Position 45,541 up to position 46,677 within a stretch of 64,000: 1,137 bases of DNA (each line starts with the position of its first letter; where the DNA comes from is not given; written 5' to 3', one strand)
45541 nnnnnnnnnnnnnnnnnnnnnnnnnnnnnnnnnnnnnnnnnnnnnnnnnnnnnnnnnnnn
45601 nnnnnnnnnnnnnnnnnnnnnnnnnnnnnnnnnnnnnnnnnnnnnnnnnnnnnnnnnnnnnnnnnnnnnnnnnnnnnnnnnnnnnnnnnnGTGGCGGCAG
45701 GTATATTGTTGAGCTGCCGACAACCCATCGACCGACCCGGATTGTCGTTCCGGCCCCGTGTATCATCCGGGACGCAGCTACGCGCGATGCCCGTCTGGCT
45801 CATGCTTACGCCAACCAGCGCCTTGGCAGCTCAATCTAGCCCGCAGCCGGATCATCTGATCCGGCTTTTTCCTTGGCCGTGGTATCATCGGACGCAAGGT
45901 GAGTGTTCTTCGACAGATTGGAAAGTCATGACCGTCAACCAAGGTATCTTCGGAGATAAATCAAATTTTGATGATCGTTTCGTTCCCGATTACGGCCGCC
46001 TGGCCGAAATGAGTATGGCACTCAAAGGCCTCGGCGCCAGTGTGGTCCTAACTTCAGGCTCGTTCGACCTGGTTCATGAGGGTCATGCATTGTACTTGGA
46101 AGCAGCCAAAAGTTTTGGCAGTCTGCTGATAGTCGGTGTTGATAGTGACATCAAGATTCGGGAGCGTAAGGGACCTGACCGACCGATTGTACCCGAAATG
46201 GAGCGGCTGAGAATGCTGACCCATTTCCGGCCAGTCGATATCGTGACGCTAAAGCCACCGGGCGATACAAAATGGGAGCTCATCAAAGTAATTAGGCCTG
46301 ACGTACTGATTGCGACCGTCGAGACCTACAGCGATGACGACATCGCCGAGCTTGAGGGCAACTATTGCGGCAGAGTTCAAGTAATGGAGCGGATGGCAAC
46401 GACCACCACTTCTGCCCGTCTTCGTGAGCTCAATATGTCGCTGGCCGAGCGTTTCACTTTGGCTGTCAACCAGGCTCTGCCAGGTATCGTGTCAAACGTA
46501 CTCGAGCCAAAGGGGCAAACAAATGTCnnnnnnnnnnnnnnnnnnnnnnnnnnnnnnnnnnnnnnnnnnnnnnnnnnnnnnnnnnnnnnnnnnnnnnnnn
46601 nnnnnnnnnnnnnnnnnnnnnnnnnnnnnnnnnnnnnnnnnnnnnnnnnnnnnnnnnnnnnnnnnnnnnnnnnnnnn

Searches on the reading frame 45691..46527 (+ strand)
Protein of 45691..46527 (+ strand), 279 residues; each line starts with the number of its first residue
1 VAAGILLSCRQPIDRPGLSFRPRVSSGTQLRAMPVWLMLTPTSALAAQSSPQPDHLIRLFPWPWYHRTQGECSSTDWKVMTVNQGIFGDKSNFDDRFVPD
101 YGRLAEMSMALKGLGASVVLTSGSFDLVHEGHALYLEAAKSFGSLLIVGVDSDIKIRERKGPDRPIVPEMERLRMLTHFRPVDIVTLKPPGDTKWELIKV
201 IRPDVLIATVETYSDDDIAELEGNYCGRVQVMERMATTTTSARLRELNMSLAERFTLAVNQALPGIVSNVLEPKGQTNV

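Call 59: search_protein_families(library=pfam, proteins=[window:45691-46527:+], max_evalue=0.001)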
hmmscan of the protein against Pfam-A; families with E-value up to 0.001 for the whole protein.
window:45691-46527:+ (279 aa): 1 family
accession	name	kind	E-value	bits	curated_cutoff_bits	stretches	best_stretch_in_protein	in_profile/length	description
PF01467.32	CTP_transf_like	-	9.6e-18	65.1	21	1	121-223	2-100/133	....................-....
